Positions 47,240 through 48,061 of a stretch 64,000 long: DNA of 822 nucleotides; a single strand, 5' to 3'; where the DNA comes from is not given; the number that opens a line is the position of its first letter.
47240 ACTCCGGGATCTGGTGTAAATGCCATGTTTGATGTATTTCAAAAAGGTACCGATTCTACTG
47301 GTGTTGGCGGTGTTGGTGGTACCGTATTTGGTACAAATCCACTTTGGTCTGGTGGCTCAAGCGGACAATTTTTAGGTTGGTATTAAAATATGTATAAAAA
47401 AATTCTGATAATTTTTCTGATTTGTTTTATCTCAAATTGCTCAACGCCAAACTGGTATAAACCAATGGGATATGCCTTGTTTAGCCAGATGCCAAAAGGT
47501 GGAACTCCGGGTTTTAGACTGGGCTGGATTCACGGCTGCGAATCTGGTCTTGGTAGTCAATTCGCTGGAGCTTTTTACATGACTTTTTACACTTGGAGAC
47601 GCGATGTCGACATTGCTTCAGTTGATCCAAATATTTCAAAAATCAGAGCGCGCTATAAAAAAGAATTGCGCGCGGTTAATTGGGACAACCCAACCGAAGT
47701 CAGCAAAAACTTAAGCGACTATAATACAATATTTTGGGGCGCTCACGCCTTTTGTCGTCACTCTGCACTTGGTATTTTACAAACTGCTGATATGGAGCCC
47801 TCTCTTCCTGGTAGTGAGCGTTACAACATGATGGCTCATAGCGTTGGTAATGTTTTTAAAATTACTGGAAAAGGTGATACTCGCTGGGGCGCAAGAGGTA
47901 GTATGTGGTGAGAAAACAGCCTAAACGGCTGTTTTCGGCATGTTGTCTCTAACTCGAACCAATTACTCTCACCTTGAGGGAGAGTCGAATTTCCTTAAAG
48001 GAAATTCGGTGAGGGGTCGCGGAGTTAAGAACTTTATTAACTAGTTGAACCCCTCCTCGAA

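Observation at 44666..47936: GT4 glycosyltransferase plus five tandem paralogous Cys-pair lipoproteins in one packed operon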

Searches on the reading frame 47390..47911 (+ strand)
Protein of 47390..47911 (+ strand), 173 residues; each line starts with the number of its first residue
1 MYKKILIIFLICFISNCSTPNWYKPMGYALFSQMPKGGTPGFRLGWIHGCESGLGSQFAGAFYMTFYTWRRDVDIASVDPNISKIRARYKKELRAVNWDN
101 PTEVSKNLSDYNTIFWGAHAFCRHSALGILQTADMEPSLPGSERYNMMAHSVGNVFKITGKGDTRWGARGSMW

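Call 3: search_protein_families(library=pfam, proteins=[window:47390-47911:+], max_evalue=1)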
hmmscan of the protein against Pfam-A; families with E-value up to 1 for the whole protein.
window:47390-47911:+ (173 aa): 0 families

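Call 4: search_protein_families(library=ncbifam, proteins=[window:47390-47911:+], max_evalue=1)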
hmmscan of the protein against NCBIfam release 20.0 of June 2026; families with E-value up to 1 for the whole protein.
window:47390-47911:+ (173 aa): 0 families

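Call 15: find_related_loci(query=A2, collection=genome_contigs, flank=10000)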
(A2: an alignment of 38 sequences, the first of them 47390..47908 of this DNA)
Query A2 (173 aa) in genome_contigs; peptide patterns used: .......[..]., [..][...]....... (x = any residue, [..] = any of these).
157 stretches matched a pattern; 95 encode a relative of the query (tblastn E <= 1e-3); the best 80 are kept; 80 distinct loci.
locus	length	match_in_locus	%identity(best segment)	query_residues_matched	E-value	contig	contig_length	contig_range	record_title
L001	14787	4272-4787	80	1-173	4e-98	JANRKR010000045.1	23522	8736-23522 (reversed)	MAG: Rickettsiales bacterium isolate bins.261 k141_2445134, whole genome shotgun sequence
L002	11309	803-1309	79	1-170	4e-94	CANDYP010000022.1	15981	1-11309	MAG: Rickettsiales bacterium isolate NGIII-112018-84 genome assembly, contig: NGIII-112018-C4938, whole genome shotgun s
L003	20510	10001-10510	81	3-173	1e-90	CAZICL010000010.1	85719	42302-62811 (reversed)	MAG TPA_asm: uncultured Rhizobium sp. isolate SRP062349_co2_99 genome assembly, contig: NODE_171_length_85719_cov_32.122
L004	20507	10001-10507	79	3-173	2e-90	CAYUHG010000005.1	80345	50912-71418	MAG TPA_asm: uncultured Rhizobium sp. isolate SRP219642_co8_395 genome assembly, contig: NODE_215_length_80345_cov_33.53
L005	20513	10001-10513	74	1-173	2e-86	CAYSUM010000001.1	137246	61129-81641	MAG TPA_asm: uncultured Rhizobium sp. isolate SRP219642_co6_9 genome assembly, contig: NODE_39_length_137246_cov_157.772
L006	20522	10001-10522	71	1-173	1e-85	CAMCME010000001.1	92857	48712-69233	MAG: Rickettsia typhi isolate MsE-30apr19-74 genome assembly, contig: MsE-30apr19-C290, whole genome shotgun sequence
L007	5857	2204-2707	71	1-168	2e-83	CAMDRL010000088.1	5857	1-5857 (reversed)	MAG: Rickettsia typhi isolate TrE-03may19-48 genome assembly, contig: TrE-03may19-C30211, whole genome shotgun sequence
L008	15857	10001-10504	70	1-168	3e-82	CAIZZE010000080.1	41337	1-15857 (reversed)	MAG: uncultured Alphaproteobacteria bacterium isolate Loc080925-4-5m_bin-0125 genome assembly, contig: bin-0125:80/83, w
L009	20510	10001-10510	68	3-173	1e-81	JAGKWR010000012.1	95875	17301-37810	MAG: Alphaproteobacteria bacterium isolate C8_D7_3 C8_D7_3_41, whole genome shotgun sequence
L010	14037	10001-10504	68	1-168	8e-81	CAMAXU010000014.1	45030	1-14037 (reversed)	MAG: Rickettsia typhi isolate ME-21oct19-9 genome assembly, contig: ME-21oct19-C1012, whole genome shotgun sequence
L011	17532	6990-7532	67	3-171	1e-79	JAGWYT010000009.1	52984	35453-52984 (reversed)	MAG: Rickettsiales bacterium isolate REEB497 contig-150_959, whole genome shotgun sequence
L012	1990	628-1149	66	1-173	2e-82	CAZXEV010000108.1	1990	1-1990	MAG TPA_asm: uncultured Gammaproteobacteria bacterium isolate SRP286056_co3_44 genome assembly, contig: NODE_112553_leng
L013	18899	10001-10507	70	3-173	4e-79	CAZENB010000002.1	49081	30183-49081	MAG TPA_asm: uncultured Rhizobium sp. isolate SRP219642_co3_485 genome assembly, contig: NODE_597_length_49081_cov_5.687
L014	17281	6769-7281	66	1-171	2e-78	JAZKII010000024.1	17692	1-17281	MAG: Pseudomonadota bacterium isolate ADI_DC_SW_02_SPN_11032020-bin025 DCSW02SPN_B025_0_000000000024, whole genome shotg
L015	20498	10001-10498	67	5-173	2e-78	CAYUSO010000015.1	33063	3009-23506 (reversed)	MAG TPA_asm: uncultured Rhizobium sp. isolate SRP257259_co1_339 genome assembly, contig: NODE_1401_length_33063_cov_10.4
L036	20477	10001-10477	61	14-173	2e-69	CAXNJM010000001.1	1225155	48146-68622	MAG: Rickettsiales bacterium UBA1997 isolate ME-04may21-LR-81 genome assembly, contig: ME-04may21-LR-C14, whole genome s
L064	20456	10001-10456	58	17-168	2e-62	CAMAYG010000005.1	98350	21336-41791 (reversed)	MAG: Rickettsia typhi isolate ME-21oct19-15 genome assembly, contig: ME-21oct19-C245, whole genome shotgun sequence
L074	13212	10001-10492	49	3-166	8e-54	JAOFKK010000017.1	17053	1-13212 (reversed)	Rickettsiales bacterium isolate AH-709-P14 AH-709-P14_NODE_17, whole genome shotgun sequence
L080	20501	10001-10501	49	1-166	4e-51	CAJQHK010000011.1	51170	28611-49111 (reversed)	MAG: uncultured Rickettsiales bacterium isolate 0.2_20180403_Bin_25_sub_1 genome assembly, contig: c_000000000406, whole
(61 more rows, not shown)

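Call 20: predict_structure(alignment_id=A2)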
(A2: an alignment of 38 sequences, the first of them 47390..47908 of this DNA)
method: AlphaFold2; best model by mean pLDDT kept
length: 173 residues; sequences in the alignment: 38
mean_pLDDT: 81.0   pTM: 0.69
mean pLDDT of the five models: 81.0, 79.5, 76.7, 72.7, 67.4
residues with pLDDT >= 90: 75; 70-90: 62; 50-70: 16; < 50: 20
segments of 3 or more residues with pLDDT < 50: 153-164, 166-173
pLDDT, mean of each block of 10 residues (from residue 1): 87 74 88 89 96 84 87 91 94 94 95 95 86 73 65 48 45 38
secondary structure, 60 per line:
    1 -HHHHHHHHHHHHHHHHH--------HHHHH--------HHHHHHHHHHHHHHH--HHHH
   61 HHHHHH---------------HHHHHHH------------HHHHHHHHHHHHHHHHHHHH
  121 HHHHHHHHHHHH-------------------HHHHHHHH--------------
elements in order: H2-18 H27-31 H40-54 H57-66 H82-88 H101-132 H152-159

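Call 23: fold_search(model_id=the predicted structure, library=pdb)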
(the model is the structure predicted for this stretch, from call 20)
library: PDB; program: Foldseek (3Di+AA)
matches with E <= 10: 12; with E <= 0.001: 0
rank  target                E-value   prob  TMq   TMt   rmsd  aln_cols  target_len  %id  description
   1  6lu1_L                7.2e-01  0.15  0.23  0.28  11.2       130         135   18  Cyanobacterial PSI Monomer from T. elongatus by Single Particle CRYO-EM at 3.2 A Resolution (released 2021-03-17)
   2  6tra_L                1.4e+00  0.25  0.29  0.32   9.1       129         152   14  Cryo- EM structure of the Thermosynechococcus elongatus photosystem I in the presence of cytochrome c6 (released 2020-09-16)
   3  5zji_L                3.9e+00  0.08  0.25  0.26  10.3       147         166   12  Structure of photosystem I supercomplex with light-harvesting complexes I and II (released 2018-06-20)
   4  6pnj_L                4.1e+00  0.06  0.25  0.27  10.3       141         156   18  Structure of Photosystem I Acclimated to Far-red Light (released 2020-02-12)
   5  6vpv_0                4.8e+00  0.08  0.26  0.28   9.2       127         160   15  Trimeric Photosystem I from the High-Light Tolerant Cyanobacteria Cyanobacterium Aponinum (released 2021-08-04)
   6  7y8a_L                5.4e+00  0.07  0.26  0.29   9.6       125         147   16  Cryo-EM structure of cryptophyte photosystem I (released 2023-04-12)
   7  9lut_L                6.7e+00  0.05  0.25  0.32  11.2       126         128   14  PSI-LHCI supercomplex binding with 4 Lhcas from M. polymorpha (released 2026-02-18)
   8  5zgh_L                7.4e+00  0.05  0.25  0.34  10.3       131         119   18  Cryo-EM structure of the red algal PSI-LHCR (released 2018-04-11)
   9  8zo9_l                7.4e+00  0.04  0.25  0.26  14.0       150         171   12  Structure of the wild-type PSI-9VCPI supercomplex in Nannochloropsis oceanica (released 2025-12-03)
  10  9luu_L                7.8e+00  0.04  0.25  0.27  12.1       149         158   12  PSI-4 LHCI dimer supercomplex from M. polymorpha (released 2026-02-18)
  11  9kc5_L                9.2e+00  0.06  0.28  0.33  10.0       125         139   10  PSI-LHCI of the red alga Galdieria sulphuraria NIES-3638 (released 2025-04-23)
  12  7dr0_L                9.2e+00  0.04  0.24  0.30  10.4       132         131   17  Structure of Wild-type PSI monomer1 from Cyanophora paradoxa (released 2022-02-16)

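Call 30: search_solved_structures(query=A2, max_evalue=10)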
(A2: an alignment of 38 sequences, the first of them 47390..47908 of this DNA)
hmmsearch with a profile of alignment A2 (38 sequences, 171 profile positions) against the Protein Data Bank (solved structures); distinct sequences matched with E-value up to 10: 4.
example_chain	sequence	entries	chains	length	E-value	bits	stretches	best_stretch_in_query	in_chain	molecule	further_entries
2nd4_A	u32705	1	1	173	0.065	16.3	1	85-149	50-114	Amylase-binding protein AbpA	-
6qle_Q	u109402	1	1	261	1.3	12.1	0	80-110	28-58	Inner kinetochore subunit OKP1,Inner kinetochore subunit OKP1,Inner kinetochore subunit OK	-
6qld_Q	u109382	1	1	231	1.3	12.1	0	80-110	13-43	Inner kinetochore subunit OKP1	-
8t0p_A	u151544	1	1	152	3.3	10.8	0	80-110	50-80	Inner kinetochore subunit OKP1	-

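Call 36: search_protein_representatives(alignment_id=A2)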
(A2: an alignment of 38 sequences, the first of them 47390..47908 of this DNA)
Query: 38 sequences, 171 profile positions. Proteins with E-value up to 0.001 (for the whole library): 104; up to 1e-10: 27; up to 1e-30: 10. The best 104 are listed.
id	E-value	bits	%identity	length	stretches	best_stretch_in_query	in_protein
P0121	1.4e-78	279.0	-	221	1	2-171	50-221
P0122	8.9e-78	276.3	-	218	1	2-171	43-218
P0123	1.2e-70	253.1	-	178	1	4-168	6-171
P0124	1.9e-46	174.3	-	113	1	63-169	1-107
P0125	5.7e-45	169.6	-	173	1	4-161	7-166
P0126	2.4e-37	144.7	-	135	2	10-75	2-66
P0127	1.8e-36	141.9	-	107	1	63-166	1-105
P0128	5.1e-34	133.9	-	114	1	26-106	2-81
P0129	1.7e-32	129.0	-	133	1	3-85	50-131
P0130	5.8e-31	124.0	-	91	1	26-95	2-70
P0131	4.6e-30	121.0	-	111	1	4-107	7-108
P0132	1.4e-27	113.0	-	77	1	95-171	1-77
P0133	1.2e-24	103.4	-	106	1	106-171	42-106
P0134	8.0e-21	90.9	-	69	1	2-65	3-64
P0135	5.7e-20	88.2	-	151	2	3-79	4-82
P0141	5.4e-12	62.2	-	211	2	4-74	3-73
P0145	4.5e-11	59.2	-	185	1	9-142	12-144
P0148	1.5e-10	57.5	-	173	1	9-160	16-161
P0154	6.8e-09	52.1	-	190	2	8-78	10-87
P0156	1.4e-08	51.1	-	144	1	2-89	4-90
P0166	1.8e-07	47.5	-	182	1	3-96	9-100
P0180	9.5e-06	41.9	-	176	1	2-77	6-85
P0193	6.3e-05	39.2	-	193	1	6-78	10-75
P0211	4.4e-04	36.5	-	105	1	5-90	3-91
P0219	7.1e-04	35.8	-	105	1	4-88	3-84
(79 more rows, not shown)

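Call 38: search_protein_families(library=pfam, proteins=[P0141, P0154, P0166, P0180, P0193, P0211, P0219, P0145, P0148, P0156], max_evalue=1)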
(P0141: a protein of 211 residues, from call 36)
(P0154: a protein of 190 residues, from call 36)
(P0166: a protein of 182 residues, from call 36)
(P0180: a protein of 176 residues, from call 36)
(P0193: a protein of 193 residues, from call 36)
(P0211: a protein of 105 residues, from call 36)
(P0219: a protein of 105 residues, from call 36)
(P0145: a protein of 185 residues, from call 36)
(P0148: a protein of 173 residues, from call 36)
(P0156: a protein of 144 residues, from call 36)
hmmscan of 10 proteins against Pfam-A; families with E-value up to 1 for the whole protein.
P0141 (211 aa): 0 families

P0154 (190 aa): 0 families

P0166 (182 aa): 0 families

P0180 (176 aa): 1 family
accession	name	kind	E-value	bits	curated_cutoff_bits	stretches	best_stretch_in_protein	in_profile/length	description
PF20487.3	DUF6726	-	0.26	11.7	27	1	4-22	1-19/58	Family of unknown function (DUF6726)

P0193 (193 aa): 0 families

P0211 (105 aa): 0 families

P0219 (105 aa): 0 families

P0145 (185 aa): 0 families

P0148 (173 aa): 0 families

P0156 (144 aa): 2 families
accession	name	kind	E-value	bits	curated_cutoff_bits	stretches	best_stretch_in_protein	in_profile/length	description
PF00835.24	SNAP-25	-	0.043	14.4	25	1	68-87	1-20/56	SNAP-25 family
PF08139.17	LPAM_1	-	0.22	12.5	20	1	4-20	1-18/18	Prokaryotic membrane lipoprotein lipid attachment site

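Call 39: search_protein_families(library=ncbifam, proteins=[P0141, P0154, P0166, P0180, P0193, P0211, P0219, P0145, P0148, P0156], max_evalue=1)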
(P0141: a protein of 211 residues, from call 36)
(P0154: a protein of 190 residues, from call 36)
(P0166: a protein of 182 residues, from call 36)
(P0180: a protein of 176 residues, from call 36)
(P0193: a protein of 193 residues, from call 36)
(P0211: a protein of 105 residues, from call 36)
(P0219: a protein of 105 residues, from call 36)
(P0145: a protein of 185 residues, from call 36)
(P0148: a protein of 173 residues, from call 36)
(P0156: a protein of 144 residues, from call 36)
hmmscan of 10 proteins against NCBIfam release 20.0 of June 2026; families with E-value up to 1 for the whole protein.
P0141 (211 aa): 0 families

P0154 (190 aa): 0 families

P0166 (182 aa): 0 families

P0180 (176 aa): 0 families

P0193 (193 aa): 0 families

P0211 (105 aa): 0 families

P0219 (105 aa): 0 families

P0145 (185 aa): 0 families

P0148 (173 aa): 0 families

P0156 (144 aa): 2 families
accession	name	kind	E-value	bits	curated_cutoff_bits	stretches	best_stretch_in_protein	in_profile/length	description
NF010433.1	PRK13859.1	equivalog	0.05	13.4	60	1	6-23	2-19/55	type IV secretion system lipoprotein VirB7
NF041529.1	LvhB7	equivalog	0.15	11.7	70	1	4-21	1-18/45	T4SS-associated protein LvhB7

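Call 42: find_homologous_proteins(query=A3, max_evalue=0.001)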
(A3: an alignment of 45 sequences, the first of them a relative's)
Query A3 (45 sequences) (190 aa, profile of the alignment): 151 proteins with E <= 0.001 among 3218 candidates; the best 120 are listed.
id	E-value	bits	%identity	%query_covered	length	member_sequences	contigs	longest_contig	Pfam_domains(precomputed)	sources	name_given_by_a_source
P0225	6.5e-48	181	50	64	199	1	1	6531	-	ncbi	-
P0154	8.2e-47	177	100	100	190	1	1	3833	-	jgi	jgi:hypothetical protein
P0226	8.2e-46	174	48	72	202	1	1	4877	-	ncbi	-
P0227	3.6e-45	172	50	58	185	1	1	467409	-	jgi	jgi:hypothetical protein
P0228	5.1e-45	172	50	69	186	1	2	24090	-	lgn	-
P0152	8.5e-45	171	51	73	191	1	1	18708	-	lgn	-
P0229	9.8e-45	171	57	61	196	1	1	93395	-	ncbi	-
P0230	1.1e-44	171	51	62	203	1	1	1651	-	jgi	jgi:hypothetical protein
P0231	1.8e-44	170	51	63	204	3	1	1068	-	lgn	-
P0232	2.2e-44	170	50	63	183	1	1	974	-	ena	-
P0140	2.5e-44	169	47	82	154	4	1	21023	-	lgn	-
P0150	3.8e-44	169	47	92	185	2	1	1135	-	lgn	-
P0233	4.7e-44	168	43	91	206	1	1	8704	-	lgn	-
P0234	5.7e-44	168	51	66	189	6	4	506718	-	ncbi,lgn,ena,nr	ncbi:MAG: hypothetical protein PQ612_03075 [Rickettsiales bacterium]|nr:hypothetical protein [Pseudo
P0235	7.0e-44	168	41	92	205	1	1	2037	-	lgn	-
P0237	1.7e-43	167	52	67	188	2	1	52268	-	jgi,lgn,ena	-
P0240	3.2e-43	166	49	64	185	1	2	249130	-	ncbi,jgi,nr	ncbi:MAG: hypothetical protein K0R98_298 [Rickettsiaceae bacterium]|jgi:hypothetical protein|nr:hypo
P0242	4.7e-43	165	47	68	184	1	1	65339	-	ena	-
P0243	7.0e-43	165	62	96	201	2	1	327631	-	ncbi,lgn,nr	ncbi:MAG: hypothetical protein K0R63_717 [Rickettsiales bacterium]|nr:hypothetical protein [Ricketts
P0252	3.9e-42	162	57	62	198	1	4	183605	-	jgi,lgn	-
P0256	2.6e-41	160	54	61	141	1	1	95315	-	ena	-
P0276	8.3e-36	142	51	59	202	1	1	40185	-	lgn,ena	-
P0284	2.0e-32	131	47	53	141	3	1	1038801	-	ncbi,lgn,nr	ncbi:MAG: hypothetical protein IPP74_00545 [Alphaproteobacteria bacterium]|nr:hypothetical protein [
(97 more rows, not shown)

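Call 43: find_encoding_contigs(protein=P0234, flank=8000, max_places=2)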
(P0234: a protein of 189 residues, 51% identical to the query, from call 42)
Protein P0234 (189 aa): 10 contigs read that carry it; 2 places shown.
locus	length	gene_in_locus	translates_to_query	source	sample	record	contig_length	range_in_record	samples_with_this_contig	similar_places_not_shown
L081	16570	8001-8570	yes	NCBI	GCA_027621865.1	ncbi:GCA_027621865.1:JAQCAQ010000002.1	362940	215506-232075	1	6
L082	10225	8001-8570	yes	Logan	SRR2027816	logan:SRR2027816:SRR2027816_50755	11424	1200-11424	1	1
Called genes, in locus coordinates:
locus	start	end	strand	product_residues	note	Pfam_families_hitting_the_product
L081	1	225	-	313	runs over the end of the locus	PF00890:FAD_binding_2 (faint), PF07992:Pyr_redox_2, PF12831:FAD_oxidored (faint), PF13738:Pyr_redox_3, PF00070:Pyr_redox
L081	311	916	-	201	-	PF00578:AhpC-TSA, PF08534:Redoxin, PF10417:1-cysPrx_C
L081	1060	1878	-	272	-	PF01063:Aminotran_4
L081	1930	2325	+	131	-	PF02152:FolB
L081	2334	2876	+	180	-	PF01288:HPPK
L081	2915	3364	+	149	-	-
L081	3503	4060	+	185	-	PF08712:Nfu_N, PF01106:NifU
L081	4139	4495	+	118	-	PF01152:Bac_globin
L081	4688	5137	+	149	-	PF00460:Flg_bb_rod (weak)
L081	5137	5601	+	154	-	-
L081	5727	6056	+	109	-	PF02049:FliE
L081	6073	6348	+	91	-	PF01313:Bac_export_3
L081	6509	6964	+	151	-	-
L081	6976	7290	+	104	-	-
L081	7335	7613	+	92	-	-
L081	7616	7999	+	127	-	-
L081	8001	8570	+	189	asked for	-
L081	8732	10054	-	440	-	PF02874:ATP-synt_ab_N (weak), PF00006:ATP-synt_ab, PF18269:T3SS_ATPase_C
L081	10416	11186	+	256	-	PF01061:ABC2_membrane, PF12698:ABC2_membrane_3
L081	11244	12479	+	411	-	PF00202:Aminotran_3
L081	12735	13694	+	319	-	PF00145:DNA_methylase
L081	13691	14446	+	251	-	PF11463:R-HINP1I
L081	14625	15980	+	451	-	PF02812:ELFV_dehydrog_N, PF00208:ELFV_dehydrog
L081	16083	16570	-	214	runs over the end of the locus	PF10677:DUF2490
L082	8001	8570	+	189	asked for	-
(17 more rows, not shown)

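Call 44: find_encoding_contigs(protein=P0240, flank=8000, max_places=2)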
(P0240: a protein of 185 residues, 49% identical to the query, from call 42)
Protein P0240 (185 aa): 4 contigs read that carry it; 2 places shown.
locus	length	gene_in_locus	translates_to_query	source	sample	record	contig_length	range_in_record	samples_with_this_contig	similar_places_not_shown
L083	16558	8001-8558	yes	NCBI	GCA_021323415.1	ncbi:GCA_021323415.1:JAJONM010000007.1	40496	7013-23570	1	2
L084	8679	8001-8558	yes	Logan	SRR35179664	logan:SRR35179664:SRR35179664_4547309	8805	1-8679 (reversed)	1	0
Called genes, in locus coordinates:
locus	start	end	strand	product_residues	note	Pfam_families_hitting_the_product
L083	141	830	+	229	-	PF01569:PAP2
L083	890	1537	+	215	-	PF00484:Pro_CA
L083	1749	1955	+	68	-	PF00313:CSD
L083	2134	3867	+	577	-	PF00270:DEAD, PF04851:ResIII (weak), PF00271:Helicase_C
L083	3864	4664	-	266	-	PF02673:BacA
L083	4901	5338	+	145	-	PF00460:Flg_bb_rod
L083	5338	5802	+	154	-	PF06429:Flg_bbr_C (weak)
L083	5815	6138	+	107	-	PF02049:FliE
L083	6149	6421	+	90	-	PF01313:Bac_export_3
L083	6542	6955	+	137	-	-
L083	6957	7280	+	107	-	-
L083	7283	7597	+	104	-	-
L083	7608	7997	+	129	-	-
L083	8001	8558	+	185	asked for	-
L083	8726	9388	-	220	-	PF13640:2OG-FeII_Oxy_3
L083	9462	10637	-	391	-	PF17785:PUA_3, PF10672:Methyltrans_SAM (weak), PF03602:Cons_hypoth95, PF05175:MTS, PF13847:Methyltransf_31 (weak)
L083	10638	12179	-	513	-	PF03023:MurJ, PF01554:MatE (weak)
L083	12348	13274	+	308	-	PF07549:Sec_GG, PF02355:SecD_SecF_C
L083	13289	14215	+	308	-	PF06574:FAD_syn, PF01687:Flavokinase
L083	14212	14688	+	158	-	PF01252:Peptidase_A8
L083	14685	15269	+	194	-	PF11233:DUF3035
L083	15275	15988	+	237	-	PF07722:Peptidase_C26, PF00117:GATase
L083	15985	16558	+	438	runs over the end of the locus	PF00675:Peptidase_M16, PF05193:Peptidase_M16_C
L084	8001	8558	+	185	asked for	-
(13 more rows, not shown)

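Call 45: find_encoding_contigs(protein=P0284, flank=8000, max_places=2)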
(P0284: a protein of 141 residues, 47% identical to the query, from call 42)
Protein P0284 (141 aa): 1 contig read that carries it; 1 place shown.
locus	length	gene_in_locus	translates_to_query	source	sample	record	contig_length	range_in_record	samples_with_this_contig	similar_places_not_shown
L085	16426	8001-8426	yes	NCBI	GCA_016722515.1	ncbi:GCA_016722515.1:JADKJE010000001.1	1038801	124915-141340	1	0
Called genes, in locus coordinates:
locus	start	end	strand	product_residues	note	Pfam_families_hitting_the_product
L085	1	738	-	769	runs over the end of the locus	-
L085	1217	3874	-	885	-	PF00023:Ank (faint), PF12796:Ank_2, PF13637:Ank_4 (faint)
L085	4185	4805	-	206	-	PF21176:RecR_HhH, PF02132:RecR_ZnF (weak), PF01751:Toprim, PF13662:Toprim_4, PF21175:RecR_C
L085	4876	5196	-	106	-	PF02575:YbaB_DNA_bd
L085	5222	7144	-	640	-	PF05496:RuvB_N (faint), PF13177:DNA_pol3_delta2, PF00004:AAA, PF13401:AAA_22 (faint), PF22608:DNAX_ATPase_lid, PF12169:DNA_pol3_gamma3, PF12362:DUF3646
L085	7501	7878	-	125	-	-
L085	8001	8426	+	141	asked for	-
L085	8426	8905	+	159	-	-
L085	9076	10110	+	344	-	PF12849:PBP_like_2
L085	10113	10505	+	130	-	-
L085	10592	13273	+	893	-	PF00330:Aconitase, PF00694:Aconitase_C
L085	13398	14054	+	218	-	PF01148:CTP_transf_1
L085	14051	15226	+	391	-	PF02670:DXP_reductoisom, PF08436:DXP_redisom_C, PF13288:DXPR_C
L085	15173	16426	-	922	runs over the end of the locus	-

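Call 47: find_encoding_contigs(protein=P0243, flank=8000, max_places=1)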
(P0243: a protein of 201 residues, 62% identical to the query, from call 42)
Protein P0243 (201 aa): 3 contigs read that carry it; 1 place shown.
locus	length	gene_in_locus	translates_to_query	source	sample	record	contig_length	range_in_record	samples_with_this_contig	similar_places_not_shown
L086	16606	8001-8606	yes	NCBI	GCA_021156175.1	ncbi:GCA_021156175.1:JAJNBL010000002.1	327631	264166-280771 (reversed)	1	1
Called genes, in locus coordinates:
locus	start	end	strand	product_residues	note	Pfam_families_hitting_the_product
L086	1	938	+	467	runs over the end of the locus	PF00324:AA_permease, PF13520:AA_permease_2, PF13906:AA_permease_C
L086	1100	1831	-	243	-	PF20582:UPF0758_N, PF04002:RadC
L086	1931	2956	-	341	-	-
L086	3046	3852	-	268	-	PF00557:Peptidase_M24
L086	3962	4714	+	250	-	PF00994:MoCF_biosynth, PF24102:FLAD1_M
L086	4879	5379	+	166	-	PF14352:DUF4402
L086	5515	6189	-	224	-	PF02798:GST_N (weak), PF13417:GST_N_3, PF22441:CLIC-like_N (weak), PF13409:GST_N_2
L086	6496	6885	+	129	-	-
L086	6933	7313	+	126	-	-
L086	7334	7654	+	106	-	-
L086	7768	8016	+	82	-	-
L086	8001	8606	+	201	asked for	-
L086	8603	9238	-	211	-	PF01467:CTP_transf_like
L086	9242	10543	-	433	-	PF00171:Aldedh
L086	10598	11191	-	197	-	PF01300:Sua5_yciO_yrdC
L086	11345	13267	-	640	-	PF06480:FtsH_ext, PF00004:AAA, PF07728:AAA_5 (weak), PF17862:AAA_lid_3, PF01434:Peptidase_M41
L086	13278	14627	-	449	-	PF01171:ATP_bind_3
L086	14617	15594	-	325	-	PF07719:TPR_2 (faint), PF13174:TPR_6 (faint)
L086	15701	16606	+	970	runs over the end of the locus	PF12705:PDDEXK_1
